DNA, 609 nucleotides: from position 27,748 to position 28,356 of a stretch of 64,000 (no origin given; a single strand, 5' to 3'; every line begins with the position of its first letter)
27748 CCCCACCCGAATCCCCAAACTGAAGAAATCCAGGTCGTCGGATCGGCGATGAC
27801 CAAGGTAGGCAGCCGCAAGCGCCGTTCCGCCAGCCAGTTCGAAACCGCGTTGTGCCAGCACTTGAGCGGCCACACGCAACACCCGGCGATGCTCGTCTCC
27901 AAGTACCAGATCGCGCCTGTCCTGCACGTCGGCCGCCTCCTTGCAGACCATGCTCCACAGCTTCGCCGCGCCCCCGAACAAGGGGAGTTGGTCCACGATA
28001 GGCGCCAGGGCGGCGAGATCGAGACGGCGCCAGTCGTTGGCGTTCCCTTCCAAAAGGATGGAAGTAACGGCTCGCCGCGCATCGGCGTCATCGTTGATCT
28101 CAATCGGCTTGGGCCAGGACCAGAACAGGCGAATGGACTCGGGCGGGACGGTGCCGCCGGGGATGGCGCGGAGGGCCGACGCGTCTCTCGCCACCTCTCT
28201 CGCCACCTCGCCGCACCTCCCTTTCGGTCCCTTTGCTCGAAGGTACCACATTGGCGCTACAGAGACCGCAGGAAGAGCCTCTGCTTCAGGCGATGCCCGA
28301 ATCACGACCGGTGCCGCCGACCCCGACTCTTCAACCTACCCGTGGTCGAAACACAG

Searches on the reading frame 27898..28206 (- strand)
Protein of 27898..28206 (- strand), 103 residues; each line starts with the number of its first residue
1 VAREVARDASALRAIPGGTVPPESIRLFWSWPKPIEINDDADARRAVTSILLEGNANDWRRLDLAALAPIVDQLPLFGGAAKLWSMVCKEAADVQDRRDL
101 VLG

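Call 12: search_protein_families(library=pfam, alignment_id=A2, max_evalue=10)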
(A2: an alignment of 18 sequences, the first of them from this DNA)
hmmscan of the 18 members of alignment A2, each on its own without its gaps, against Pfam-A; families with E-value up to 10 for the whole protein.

A. member 1, seq(103 aa): 0 families

B. families by the number of members that match (of 18 scanned): 5 families
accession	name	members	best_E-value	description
PF21956.1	DUF6922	2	0.0094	Family of unknown function (DUF6922)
PF18305.6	DNA_pol_A_exoN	1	0.025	3' to 5' exonuclease C-terminal domain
PF18685.7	DUF5635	1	0.035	Family of unknown function (DUF5635)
PF13252.12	Phage_capsid_3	1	0.08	Phage capsid protein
PF11249.13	DUF3047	1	0.15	Protein of unknown function (DUF3047)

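Call 13: search_solved_structures(query=A2, max_evalue=10)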
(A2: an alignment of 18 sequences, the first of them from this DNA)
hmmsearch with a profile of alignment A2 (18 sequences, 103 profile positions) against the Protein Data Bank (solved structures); distinct sequences matched with E-value up to 10: 4.
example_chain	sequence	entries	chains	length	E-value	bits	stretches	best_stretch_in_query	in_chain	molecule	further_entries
8qae_A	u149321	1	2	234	0.00096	22.2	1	18-65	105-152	sc-apCC-6-SLLA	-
9l7p_H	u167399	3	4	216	0.3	14.2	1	27-71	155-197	TIGR02646 family protein | Retron I-A effector PtuB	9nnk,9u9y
9nnb_J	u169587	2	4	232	0.34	14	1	27-71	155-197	Retron I-A effector PtuB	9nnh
9kjx_F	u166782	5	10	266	0.53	13.4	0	28-71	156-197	TIGR02646 family protein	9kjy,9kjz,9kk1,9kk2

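Call 22: find_homologous_proteins(query=A2, max_evalue=0.01)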
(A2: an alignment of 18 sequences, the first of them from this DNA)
Query A2 (18 sequences) (103 aa, profile of the alignment): 3 proteins with E <= 0.01 among 2469 candidates.
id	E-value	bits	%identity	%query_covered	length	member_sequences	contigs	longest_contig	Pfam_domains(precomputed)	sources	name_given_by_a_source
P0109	1.8e-10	58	44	9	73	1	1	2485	-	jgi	-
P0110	2.7e-7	48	-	-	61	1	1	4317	-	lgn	-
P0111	1.4e-6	46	31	75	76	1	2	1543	-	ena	-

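Call 25: find_encoding_contigs(protein=P0109, flank=3000, max_places=2)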
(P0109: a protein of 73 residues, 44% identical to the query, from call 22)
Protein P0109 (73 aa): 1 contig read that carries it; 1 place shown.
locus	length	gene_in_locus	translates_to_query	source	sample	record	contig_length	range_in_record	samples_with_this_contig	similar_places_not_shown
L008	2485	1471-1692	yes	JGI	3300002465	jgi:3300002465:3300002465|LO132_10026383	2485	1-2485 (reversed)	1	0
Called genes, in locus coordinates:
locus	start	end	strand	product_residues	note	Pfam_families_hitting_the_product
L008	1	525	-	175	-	?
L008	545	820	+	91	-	PF14076:DUF4258 (faint)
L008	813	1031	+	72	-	PF10049:DUF2283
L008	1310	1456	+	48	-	PF02542:YgbB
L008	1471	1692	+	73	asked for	-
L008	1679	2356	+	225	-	-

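Call 26: find_encoding_contigs(protein=P0110, flank=3000, max_places=2)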
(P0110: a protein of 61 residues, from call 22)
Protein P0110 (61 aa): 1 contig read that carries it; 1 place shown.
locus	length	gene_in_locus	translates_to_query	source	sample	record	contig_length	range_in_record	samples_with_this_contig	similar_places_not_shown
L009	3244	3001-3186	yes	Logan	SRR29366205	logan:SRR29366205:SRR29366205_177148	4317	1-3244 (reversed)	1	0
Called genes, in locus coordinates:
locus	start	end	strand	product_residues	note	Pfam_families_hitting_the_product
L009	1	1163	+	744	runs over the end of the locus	?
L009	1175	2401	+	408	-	PF04326:SLFN_AlbA_2, PF13749:HATPase_c_4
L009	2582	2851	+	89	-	-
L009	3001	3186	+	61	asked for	-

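Call 27: find_encoding_contigs(protein=P0111, flank=3000, max_places=2)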
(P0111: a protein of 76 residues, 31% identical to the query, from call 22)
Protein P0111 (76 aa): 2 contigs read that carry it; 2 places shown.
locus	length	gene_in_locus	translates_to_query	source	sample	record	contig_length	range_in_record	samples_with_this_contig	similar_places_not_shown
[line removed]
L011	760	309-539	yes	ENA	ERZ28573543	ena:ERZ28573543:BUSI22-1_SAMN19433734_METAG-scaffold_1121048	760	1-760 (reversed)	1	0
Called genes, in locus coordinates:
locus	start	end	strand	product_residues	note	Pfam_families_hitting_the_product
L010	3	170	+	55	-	?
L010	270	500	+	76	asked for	-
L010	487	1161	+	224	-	PF08843:AbiEii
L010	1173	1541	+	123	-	?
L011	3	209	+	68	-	?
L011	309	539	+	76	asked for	-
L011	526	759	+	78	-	?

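Call 29: search_protein_families(library=pfam, proteins=[P0109, P0110, P0111, L008:1679-2356:+, L010:487-1161:+], max_evalue=1)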
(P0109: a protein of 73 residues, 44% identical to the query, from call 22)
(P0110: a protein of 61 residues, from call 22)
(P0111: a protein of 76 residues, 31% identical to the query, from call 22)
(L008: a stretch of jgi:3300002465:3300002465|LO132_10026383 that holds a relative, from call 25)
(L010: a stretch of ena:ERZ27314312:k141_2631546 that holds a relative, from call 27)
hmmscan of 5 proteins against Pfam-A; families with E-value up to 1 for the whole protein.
P0109 (73 aa): 1 family
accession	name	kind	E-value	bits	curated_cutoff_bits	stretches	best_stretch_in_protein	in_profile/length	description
PF03683.19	UPF0175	-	0.074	13.2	27.9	1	24-52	27-55/75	Uncharacterised protein family (UPF0175)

P0110 (61 aa): 0 families

P0111 (76 aa): 0 families

L008:1679-2356:+ (225 aa): 1 family
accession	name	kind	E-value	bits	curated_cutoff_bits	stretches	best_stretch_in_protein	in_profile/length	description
PF08843.17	AbiEii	-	1.7e-09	38.4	22.5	1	19-160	6-176/238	Nucleotidyl transferase AbiEii toxin, Type IV TA system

L010:487-1161:+ (224 aa): 1 family
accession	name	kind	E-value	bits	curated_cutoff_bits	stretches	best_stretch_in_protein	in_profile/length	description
PF08843.17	AbiEii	-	5.8e-11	43.2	22.5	1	15-160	2-177/238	Nucleotidyl transferase AbiEii toxin, Type IV TA system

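Call 39: predict_structure(alignment_id=A2)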
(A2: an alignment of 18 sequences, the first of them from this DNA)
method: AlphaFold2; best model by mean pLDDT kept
length: 103 residues; sequences in the alignment: 18
mean_pLDDT: 89.0   pTM: 0.80
mean pLDDT of the five models: 89.0, 87.7, 86.7, 86.5, 85.3
residues with pLDDT >= 90: 77; 70-90: 15; 50-70: 7; < 50: 4
segments of 3 or more residues with pLDDT < 50: 2-5
pLDDT, mean of each block of 10 residues (from residue 1): 55 90 93 90 95 96 96 94 97 90 68
secondary structure, 60 per line:
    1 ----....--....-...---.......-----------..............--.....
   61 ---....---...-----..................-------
elements in order: H5-8 H11-14 H22-28 H40-53 H56-60 H64-67 H79-96

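Call 42: search_protein_representatives(alignment_id=A2)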
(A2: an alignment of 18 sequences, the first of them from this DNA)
Query: 18 sequences, 103 profile positions. Proteins with E-value up to 0.001 (for the whole library): 213; up to 1e-10: 15; up to 1e-30: 0. The best 150 are listed.
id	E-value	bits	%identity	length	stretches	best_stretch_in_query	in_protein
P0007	3.8e-29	116.7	-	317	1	1-103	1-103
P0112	1.6e-24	101.9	-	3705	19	40-81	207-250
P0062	3.9e-24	100.6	-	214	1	9-99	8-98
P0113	2.0e-23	98.3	-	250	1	8-103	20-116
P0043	5.4e-22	93.7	-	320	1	7-103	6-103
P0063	1.6e-21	92.2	-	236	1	6-103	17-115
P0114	1.1e-18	83.0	-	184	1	13-103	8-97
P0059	1.2e-17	79.7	-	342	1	6-103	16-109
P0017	1.4e-17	79.6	-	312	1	12-103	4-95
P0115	2.6e-17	78.7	-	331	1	11-102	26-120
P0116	4.2e-17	78.0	-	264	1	10-103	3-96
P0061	5.3e-16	74.5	-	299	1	22-103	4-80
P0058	6.3e-15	71.0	-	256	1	23-102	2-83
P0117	2.0e-13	66.2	-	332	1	14-90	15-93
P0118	1.0e-11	60.7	-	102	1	22-91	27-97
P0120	1.3e-09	53.9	-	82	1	24-95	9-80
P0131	3.3e-08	49.4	-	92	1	27-95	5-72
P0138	2.2e-07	46.8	-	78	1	24-88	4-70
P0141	2.5e-07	46.6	-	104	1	17-86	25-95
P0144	3.2e-07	46.3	-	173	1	24-91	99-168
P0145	3.4e-07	46.2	-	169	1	23-98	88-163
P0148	7.1e-07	45.1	-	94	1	24-91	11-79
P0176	6.8e-06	42.0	-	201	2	26-96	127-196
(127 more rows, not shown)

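Call 47: search_protein_families(library=pfam, alignment_id=A3, max_evalue=0.01)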
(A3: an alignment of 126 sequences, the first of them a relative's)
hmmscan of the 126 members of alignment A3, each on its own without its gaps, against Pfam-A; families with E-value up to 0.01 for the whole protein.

A. member 1, P0120 (82 aa): 0 families

B. families by the number of members that match (of 126 scanned): 13 families
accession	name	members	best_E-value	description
PF21956.1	DUF6922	11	4e-07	Family of unknown function (DUF6922)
PF13560.12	HTH_31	5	5.2e-13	Helix-turn-helix domain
PF01381.28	HTH_3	5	1.2e-12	Helix-turn-helix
PF12844.13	HTH_19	4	8.1e-11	Helix-turn-helix domain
PF15731.11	MqsA_antitoxin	2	0.0017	Antitoxin component of bacterial toxin-antitoxin system, MqsA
PF02604.26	PhdYeFM_antitox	1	0.00045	Antitoxin Phd_YefM, type II toxin-antitoxin system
PF13443.12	HTH_26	1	0.00046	Cro/C1-type HTH DNA-binding domain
PF19760.4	DUF6247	1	0.002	Family of unknown function (DUF6247)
PF20432.4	Xre-like-HTH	1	0.0024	Antitoxin Xre-like helix-turn-helix domain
PF09839.14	DUF2066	1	0.0043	Uncharacterized protein conserved in bacteria (DUF2066)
PF19728.4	DUF6220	1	0.0065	Family of unknown function (DUF6220)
PF22495.2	HTH_92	1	0.0071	RsaL-like HTH domain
PF13704.12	Glyco_tranf_2_4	1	0.0091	Glycosyl transferase family 2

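Call 53: find_related_loci(query=A5, collection=genome_contigs, flank=3000)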
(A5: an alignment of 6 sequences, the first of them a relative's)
Query A5 (73 aa) in genome_contigs; peptide patterns used: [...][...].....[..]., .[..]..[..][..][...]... (x = any residue, [..] = any of these).
119 stretches matched a pattern; 94 encode a relative of the query (tblastn E <= 1e-3); the best 80 are kept; 80 distinct loci.
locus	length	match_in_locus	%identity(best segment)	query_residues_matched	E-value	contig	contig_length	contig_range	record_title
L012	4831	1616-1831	85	1-72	2e-37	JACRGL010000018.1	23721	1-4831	MAG: Candidatus Methylomirabilota bacterium isolate NC_groundwater_1750_Pr3_B-0.1um_56_10 SR-2_scaffold_141_340655, whol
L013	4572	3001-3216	79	1-72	4e-36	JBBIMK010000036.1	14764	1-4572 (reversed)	MAG: bacterium isolate BQF170218_bin_230 NODE_4316_length_14764_cov_9.941328, whole genome shotgun sequence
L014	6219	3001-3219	78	1-73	3e-35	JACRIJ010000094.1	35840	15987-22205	MAG: Planctomycetota bacterium isolate NC_groundwater_1800_Pr3_B-0.1um_47_15 SR-2_scaffold_141_2942407, whole genome sho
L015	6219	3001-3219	78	1-73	3e-35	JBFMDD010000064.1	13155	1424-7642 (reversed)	MAG: bacterium isolate MAG210 MAG210_64, whole genome shotgun sequence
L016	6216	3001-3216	74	1-72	4e-35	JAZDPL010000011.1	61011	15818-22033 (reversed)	MAG: Candidatus Omnitrophota bacterium isolate MEGAHIT-group-0.834 k141_6466029, whole genome shotgun sequence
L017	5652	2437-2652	76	1-72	3e-35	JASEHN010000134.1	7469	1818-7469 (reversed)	MAG: Thermodesulfobacteriota bacterium isolate Yes70-24 NODE_4525_length_7469_cov_5.598867, whole genome shotgun sequenc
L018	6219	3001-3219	73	1-73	1e-34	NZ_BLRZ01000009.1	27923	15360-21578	Candidatus Hakubella thermalkaliphila strain S34 HKBW3S34_000000000009, whole genome shotgun sequence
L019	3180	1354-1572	71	1-73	8e-35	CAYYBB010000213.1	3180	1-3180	MAG TPA_asm: uncultured Actinomycetota bacterium isolate SRP093185_co1_77 genome assembly, contig: NODE_22550_length_318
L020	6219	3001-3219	75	1-73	3e-34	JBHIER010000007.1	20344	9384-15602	MAG: bacterium isolate b2.sp2_bin.59 NODE_568_length_20344_cov_4.201341, whole genome shotgun sequence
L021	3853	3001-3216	77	1-73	2e-34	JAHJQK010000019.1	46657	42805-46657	MAG: Proteobacteria bacterium isolate OS_PC_MetaG.mb.106 OS_PC_MetaG.mb.106_k141_68010, whole genome shotgun sequence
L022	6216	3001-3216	72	1-72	1e-33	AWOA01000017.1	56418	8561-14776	Candidatus Calescibacterium nevadense OTU 1 strain JGI OTU-1 EM19COM1_contig_15_0.17, whole genome shotgun sequence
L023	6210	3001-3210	76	1-70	9e-34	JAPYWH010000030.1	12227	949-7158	MAG: Thermocrinis sp. isolate RSWP3 scaffold_876_c1, whole genome shotgun sequence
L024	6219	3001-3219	67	1-73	3e-33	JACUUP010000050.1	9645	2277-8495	MAG: Candidatus Aerophobetes bacterium isolate Kmv34 NODE_3460_length_9645_cov_6.854745, whole genome shotgun sequence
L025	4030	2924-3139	75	1-73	4e-33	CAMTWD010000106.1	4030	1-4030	MAG: uncultured Nitrospirae bacterium isolate G04_MAG_00028 genome assembly, contig: G04_MAG_00028_000000000058, whole g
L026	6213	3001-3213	69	1-71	6e-33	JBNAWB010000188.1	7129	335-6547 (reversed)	MAG: Thermodesulfobacteriota bacterium isolate Kamch4342-D-MF-053 bin28.fa-188, whole genome shotgun sequence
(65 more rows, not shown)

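Call 72: search_protein_families(library=ncbifam, proteins=[P0109, P0120, P0131, P0148, P0144, P0145, P0118, P0141, P0176, P0138], max_evalue=0.1)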
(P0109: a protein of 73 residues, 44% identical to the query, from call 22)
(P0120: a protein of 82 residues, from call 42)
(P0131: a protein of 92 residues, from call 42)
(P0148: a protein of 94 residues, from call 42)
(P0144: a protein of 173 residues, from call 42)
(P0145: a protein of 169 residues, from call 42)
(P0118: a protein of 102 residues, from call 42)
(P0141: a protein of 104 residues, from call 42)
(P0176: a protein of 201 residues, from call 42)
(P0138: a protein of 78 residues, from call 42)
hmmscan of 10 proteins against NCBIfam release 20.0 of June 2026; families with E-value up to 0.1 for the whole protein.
P0109 (73 aa): 0 families

P0120 (82 aa): 0 families

P0131 (92 aa): 0 families

P0148 (94 aa): 0 families

P0144 (173 aa): 10 families
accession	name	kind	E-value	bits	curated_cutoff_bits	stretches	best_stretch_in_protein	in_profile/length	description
TIGR03070.1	couple_hipB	subfamily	1.4e-08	34.5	71.65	1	3-56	3-56/58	type II toxin-antitoxin system Y4mF family antitoxin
NF003162.0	PRK04140.1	equivalog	2.4e-06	26.8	263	1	4-50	128-174/317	transcriptional regulator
NF041951.1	phage_RstR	subfamily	1.3e-05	25.4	80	1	1-50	1-50/108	RstR family transcriptional repressor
NF007271.0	PRK09726.1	equivalog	0.00039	20.4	79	1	4-59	14-69/88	type II toxin-antitoxin system antitoxin HipB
NF007408.0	PRK09943.1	equivalog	0.00048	19.7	211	1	2-53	7-58/185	HTH-type transcriptional regulator PuuR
NF007257.0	PRK09706.1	subfamily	0.0026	17.6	101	1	3-52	6-55/135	transcriptional repressor DicA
NF052239.1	antitox_spr1629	equivalog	0.0027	16.9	335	1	1-50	1-50/377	spr1629 family repressor/antitoxin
TIGR03830.1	CxxCG_CxxCG_HTH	subfamily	0.0042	16.9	61.8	1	5-52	68-117/127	type II TA system antitoxin MqsA family protein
TIGR02607.1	antidote_HigA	equivalog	0.0048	16.7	47.7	1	14-57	19-62/81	HigA family addiction module antitoxin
TIGR00270.2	TIGR00270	equivalog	0.011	15.6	110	1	5-50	78-123/159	multiprotein bridging factor aMBF1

P0145 (169 aa): 4 families
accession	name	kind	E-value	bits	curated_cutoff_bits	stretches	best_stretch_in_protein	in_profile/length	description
TIGR01552.1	phd_fam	subfamily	0.00036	19.8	20.8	1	16-48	14-46/53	type II toxin-antitoxin system prevent-host-death family antitoxin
NF047776.1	LIC11485_Nterm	subfamily_domain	0.058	13.3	80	0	11-45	70-102/105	LIC_11485 family protein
NF007993.0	PRK10719.1-4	equivalog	0.091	11.7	769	0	7-30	33-56/467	ethanolamine ammonia-lyase reactivating factor EutA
NF007604.0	PRK10251.1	equivalog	0.097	12.2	169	0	37-111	126-196/209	enterobactin synthase subunit EntD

P0118 (102 aa): 0 families

P0141 (104 aa): 0 families

P0176 (201 aa): 0 families

P0138 (78 aa): 0 families

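Call 73: search_protein_families(library=padloc, proteins=[P0109, P0120, P0131, P0148, P0144, P0145, P0118, P0141, P0176, L010:487-1161:+], max_evalue=0.1)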
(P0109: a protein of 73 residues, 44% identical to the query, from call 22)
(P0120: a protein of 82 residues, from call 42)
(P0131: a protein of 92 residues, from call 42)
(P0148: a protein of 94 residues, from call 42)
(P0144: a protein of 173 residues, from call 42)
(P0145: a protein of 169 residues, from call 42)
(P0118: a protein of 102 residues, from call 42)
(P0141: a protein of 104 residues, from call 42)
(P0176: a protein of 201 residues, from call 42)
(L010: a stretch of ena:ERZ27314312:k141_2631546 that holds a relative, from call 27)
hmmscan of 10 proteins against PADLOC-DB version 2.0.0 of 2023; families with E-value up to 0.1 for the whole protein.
P0109 (73 aa): 0 families

P0120 (82 aa): 0 families

P0131 (92 aa): 0 families

P0148 (94 aa): 0 families

P0144 (173 aa): 14 families
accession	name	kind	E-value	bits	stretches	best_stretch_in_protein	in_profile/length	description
PDLC02926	HTH_VI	-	1.5e-07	29.6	1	3-50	2-49/92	-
PDLC03944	RmrA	-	2.3e-07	28.2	1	4-52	8-56/384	-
PDLC03952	RmrA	-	6e-07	26.6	1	6-53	26-73/395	-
PDLC03949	RmrA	-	9.3e-07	26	1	7-53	7-53/363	-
PDLC04142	capH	-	2.3e-06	26.6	1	2-56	6-60/103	capH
PDLC03954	RmrA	-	1.7e-05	21.9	1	4-51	12-59/380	-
PDLC03947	RmrA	-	8.3e-05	19.6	1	3-51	12-60/383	-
PDLC03948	RmrA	-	0.00027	17.9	1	5-53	11-59/397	-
PDLC03167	Specificity_I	-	0.00042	16.9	1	4-57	435-488/537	Type I specificity subunit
PDLC03951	RmrA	-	0.00052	17.1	1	6-53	12-59/400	-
PDLC03946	RmrA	-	0.00063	16.6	1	7-53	7-53/357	-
PDLC03945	RmrA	-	0.0029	14.8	1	1-51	1-51/394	-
PDLC03955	RmrA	-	0.0037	14.5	1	7-54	25-72/371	-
PDLC03953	RmrA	-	0.0063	13.8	1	3-56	6-59/373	-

P0145 (169 aa): 0 families

P0118 (102 aa): 0 families

P0141 (104 aa): 0 families

P0176 (201 aa): 0 families

L010:487-1161:+ (224 aa): 14 families
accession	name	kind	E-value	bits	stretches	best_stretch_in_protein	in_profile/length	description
PDLC02307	AbiEii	-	3.1e-07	28.4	1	21-155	18-148/219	AbiEii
PDLC02304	AbiEii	-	1.2e-05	23.4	1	15-155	30-191/260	AbiEii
PDLC02303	AbiEii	-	7.8e-05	20.2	1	24-103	37-123/249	AbiEii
PDLC02314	AbiEii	-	0.00029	18.2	1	12-58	37-82/290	AbiEii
PDLC02318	AbiEii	-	0.00063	17.2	1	12-82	26-98/280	AbiEii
PDLC02298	AbiEii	-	0.00063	17.2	1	25-161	25-169/220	AbiEii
PDLC02291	AbiEii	-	0.00063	17.1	1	13-105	44-126/310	AbiEii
PDLC02294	AbiEii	-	0.0012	16.8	1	17-71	34-90/260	AbiEii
PDLC02323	AbiEii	-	0.0018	15.9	0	25-66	37-78/248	AbiEii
PDLC02296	AbiEii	-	0.0031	14.7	0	26-56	44-74/282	AbiEii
PDLC02328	AbiEii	-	0.0061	14.5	1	24-154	11-144/203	AbiEii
PDLC02305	AbiEii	-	0.014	12.6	0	26-51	43-69/306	AbiEii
PDLC02290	AbiEii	-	0.015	12.8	0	18-52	15-50/290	AbiEii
PDLC02288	AbiEii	-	0.026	11.4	1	12-53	37-79/294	AbiEii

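Call 84: find_related_loci(query=A5, collection=viral_contigs, flank=3000)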
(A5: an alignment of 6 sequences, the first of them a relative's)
Query A5 (73 aa) in viral_contigs; peptide patterns used: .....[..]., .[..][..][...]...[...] (x = any residue, [..] = any of these).
109 stretches matched a pattern, but none encodes a relative of the query by tblastn (E <= 1e-3).
